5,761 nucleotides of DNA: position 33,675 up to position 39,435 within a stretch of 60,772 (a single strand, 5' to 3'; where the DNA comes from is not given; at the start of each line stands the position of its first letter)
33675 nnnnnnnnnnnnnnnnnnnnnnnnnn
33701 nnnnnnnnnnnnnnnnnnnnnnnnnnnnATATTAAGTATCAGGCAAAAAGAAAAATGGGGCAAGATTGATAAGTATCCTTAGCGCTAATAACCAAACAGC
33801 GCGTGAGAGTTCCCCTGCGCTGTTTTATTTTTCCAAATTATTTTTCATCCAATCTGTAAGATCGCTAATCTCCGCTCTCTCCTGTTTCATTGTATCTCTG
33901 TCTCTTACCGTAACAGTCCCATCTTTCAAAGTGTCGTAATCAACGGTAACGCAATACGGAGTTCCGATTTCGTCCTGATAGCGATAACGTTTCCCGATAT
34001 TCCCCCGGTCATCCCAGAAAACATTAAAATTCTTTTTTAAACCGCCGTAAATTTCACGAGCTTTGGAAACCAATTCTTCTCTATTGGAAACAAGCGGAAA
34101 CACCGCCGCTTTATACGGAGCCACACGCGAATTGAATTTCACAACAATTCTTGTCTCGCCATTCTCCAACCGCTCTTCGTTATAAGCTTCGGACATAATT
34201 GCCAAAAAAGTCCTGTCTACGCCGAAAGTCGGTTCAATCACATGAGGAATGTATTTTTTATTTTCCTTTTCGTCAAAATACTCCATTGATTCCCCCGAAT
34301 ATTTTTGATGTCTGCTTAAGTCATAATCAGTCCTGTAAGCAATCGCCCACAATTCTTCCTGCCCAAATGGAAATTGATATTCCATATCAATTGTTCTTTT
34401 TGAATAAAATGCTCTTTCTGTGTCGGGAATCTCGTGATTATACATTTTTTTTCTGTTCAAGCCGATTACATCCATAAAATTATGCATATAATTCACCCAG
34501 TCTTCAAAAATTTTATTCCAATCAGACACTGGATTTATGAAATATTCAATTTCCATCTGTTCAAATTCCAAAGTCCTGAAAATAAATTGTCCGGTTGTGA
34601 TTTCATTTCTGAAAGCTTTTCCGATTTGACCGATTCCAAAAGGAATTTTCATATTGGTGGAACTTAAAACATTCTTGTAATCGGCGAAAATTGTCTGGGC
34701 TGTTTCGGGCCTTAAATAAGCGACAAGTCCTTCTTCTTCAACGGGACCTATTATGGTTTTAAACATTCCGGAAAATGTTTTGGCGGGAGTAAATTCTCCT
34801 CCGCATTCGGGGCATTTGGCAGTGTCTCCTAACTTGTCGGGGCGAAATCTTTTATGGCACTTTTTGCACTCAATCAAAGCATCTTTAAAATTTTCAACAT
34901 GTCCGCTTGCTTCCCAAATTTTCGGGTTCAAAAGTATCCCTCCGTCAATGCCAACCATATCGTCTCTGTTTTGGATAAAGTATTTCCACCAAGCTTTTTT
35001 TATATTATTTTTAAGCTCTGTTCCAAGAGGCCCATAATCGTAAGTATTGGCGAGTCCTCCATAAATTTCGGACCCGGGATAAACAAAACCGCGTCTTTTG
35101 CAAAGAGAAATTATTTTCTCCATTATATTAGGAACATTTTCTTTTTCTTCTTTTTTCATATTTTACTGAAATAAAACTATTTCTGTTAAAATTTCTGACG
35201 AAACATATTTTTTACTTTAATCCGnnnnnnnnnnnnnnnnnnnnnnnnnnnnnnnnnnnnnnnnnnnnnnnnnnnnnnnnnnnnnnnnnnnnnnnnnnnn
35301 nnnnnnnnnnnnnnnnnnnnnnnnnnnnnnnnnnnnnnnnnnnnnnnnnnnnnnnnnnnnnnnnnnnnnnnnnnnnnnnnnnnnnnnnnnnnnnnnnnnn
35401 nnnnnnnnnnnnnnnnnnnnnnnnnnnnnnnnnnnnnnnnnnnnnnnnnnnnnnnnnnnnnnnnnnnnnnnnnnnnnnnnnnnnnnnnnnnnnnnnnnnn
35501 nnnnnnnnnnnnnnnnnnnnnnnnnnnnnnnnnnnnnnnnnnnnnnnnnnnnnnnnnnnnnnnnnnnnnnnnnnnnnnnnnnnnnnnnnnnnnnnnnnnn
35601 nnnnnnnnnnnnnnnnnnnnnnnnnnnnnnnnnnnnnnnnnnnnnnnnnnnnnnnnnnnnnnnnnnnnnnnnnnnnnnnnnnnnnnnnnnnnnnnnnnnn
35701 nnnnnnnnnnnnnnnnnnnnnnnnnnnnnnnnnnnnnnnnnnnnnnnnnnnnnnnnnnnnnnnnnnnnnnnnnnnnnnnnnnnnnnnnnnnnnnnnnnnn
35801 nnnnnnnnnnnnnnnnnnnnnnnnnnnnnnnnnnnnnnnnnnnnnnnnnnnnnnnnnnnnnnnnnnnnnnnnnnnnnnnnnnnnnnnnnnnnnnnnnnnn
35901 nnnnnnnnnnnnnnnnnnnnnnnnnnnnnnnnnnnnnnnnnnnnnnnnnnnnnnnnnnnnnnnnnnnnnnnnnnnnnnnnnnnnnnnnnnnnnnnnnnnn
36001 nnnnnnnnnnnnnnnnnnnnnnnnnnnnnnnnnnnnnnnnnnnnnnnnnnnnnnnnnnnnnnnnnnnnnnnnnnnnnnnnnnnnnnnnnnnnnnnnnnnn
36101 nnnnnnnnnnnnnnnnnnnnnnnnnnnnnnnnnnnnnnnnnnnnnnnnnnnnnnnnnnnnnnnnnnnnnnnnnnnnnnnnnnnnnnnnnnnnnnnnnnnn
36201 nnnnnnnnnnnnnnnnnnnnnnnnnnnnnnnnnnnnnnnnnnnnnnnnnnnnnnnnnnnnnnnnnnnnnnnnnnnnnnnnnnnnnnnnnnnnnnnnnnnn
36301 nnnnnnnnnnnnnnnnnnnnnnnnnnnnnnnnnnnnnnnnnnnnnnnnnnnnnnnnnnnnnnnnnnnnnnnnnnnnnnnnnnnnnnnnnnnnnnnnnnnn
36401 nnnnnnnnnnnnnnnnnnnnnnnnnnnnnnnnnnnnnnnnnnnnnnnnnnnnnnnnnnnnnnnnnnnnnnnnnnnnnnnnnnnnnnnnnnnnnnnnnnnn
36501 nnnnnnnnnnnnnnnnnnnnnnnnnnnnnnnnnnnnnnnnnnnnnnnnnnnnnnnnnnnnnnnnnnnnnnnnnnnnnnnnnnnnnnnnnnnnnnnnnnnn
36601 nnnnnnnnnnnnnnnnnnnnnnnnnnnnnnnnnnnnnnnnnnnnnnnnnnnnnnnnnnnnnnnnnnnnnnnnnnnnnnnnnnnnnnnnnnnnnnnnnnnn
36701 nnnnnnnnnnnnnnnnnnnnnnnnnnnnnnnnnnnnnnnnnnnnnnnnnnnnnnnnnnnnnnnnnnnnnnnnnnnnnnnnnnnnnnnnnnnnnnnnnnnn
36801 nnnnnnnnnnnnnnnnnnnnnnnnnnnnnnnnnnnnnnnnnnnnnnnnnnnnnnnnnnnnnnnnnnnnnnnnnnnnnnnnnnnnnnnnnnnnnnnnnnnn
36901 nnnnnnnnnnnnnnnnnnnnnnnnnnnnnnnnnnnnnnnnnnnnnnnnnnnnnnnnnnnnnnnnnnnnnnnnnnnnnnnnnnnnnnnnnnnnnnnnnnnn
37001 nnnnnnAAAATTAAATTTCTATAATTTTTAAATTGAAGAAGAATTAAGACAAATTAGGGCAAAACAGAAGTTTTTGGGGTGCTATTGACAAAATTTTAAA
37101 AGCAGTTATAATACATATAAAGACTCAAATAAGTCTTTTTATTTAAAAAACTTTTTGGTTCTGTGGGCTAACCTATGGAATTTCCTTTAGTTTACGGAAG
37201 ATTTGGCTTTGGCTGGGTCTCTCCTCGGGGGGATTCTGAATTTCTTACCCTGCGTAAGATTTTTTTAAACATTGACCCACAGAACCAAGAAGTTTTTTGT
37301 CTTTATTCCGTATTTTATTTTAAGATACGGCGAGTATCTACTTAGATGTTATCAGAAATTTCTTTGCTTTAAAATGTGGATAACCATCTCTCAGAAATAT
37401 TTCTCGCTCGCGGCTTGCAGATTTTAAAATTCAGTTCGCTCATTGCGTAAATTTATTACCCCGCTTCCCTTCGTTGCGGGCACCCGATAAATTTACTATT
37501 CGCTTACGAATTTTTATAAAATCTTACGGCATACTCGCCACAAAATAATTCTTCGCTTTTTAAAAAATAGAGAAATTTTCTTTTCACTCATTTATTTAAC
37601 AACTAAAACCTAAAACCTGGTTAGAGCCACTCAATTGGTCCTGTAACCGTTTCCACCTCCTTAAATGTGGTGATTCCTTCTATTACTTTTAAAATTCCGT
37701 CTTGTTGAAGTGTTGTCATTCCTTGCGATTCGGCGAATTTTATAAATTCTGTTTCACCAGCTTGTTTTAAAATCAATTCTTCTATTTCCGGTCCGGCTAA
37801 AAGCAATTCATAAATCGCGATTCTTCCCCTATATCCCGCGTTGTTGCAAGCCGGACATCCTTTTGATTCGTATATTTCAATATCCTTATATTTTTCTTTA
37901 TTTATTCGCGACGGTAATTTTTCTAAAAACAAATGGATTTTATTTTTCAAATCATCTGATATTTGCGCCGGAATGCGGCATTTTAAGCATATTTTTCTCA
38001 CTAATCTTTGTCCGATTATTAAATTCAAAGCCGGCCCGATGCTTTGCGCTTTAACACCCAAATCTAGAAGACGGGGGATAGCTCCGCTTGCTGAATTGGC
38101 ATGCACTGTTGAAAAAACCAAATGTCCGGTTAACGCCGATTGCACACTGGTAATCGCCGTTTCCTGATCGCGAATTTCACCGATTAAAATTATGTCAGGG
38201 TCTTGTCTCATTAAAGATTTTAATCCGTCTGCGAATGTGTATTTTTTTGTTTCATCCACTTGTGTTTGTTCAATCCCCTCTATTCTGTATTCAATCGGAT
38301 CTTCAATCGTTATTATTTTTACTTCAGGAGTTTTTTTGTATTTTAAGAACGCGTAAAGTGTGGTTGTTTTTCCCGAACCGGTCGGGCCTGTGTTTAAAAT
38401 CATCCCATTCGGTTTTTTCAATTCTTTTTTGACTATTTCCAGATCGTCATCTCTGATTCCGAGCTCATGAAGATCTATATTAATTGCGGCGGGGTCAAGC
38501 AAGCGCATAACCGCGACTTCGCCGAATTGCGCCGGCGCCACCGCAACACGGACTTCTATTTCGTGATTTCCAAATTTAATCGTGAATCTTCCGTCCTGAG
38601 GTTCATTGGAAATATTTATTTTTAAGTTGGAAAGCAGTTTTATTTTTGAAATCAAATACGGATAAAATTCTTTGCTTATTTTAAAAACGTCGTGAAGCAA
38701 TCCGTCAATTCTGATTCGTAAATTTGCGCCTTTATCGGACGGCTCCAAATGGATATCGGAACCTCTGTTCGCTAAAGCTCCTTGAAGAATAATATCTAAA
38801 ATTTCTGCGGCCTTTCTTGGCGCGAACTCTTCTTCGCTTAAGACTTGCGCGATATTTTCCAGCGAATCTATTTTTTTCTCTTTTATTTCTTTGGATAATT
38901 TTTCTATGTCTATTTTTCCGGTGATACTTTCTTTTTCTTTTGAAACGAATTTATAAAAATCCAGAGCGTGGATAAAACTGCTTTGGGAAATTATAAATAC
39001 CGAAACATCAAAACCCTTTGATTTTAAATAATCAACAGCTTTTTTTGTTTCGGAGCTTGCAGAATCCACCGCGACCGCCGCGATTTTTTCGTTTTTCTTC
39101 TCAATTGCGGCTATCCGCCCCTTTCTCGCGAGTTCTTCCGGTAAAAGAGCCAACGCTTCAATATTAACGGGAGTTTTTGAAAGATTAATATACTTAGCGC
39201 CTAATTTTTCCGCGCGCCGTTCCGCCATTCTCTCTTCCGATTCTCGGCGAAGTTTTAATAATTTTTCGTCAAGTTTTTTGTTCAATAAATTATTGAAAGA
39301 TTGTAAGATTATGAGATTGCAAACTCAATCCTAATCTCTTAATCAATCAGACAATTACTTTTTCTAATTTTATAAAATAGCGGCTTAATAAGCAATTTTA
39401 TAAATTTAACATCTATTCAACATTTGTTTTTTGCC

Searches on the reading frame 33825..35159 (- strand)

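Call 67: search_protein_families(library=pfam, proteins=[window:33825-35159:-], max_evalue=0.0001)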
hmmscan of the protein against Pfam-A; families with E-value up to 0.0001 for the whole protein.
window:33825-35159:- (444 aa): 2 families
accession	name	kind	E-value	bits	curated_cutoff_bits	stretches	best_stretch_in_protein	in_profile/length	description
PF03129.25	HGTP_anticodon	-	1.5e-22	80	21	1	350-440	1-93/94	Anticodon binding domain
PF00587.30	tRNA-synt_2b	-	2.1e-10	41.4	29.3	1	147-324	11-178/179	tRNA synthetase class II core domain (G, H, P, S and T)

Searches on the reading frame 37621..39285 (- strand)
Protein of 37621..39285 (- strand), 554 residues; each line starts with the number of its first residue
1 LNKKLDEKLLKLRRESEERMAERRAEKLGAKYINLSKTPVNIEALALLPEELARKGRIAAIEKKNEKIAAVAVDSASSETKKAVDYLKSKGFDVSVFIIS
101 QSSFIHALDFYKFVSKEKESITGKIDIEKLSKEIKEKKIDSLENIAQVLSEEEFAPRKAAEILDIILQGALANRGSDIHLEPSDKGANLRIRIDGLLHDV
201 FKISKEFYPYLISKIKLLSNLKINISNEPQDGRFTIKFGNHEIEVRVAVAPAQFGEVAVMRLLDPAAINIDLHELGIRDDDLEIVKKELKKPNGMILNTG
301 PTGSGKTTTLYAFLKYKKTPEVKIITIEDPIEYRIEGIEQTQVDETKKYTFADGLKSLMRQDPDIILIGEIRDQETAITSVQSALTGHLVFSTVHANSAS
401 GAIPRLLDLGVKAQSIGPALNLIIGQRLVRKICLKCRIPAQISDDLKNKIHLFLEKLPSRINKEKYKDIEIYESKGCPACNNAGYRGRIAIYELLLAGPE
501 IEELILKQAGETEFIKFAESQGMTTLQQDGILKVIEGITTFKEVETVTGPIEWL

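Call 67: search_protein_families(library=pfam, proteins=[window:37621-39285:-], max_evalue=0.0001)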
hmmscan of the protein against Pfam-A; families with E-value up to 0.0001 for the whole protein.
window:37621-39285:- (554 aa): 1 family
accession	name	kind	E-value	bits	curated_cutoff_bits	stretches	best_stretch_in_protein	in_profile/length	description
PF00437.27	T2SSE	-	1.3e-116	389.8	24.9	1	161-545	10-369/370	Type II/IV secretion system protein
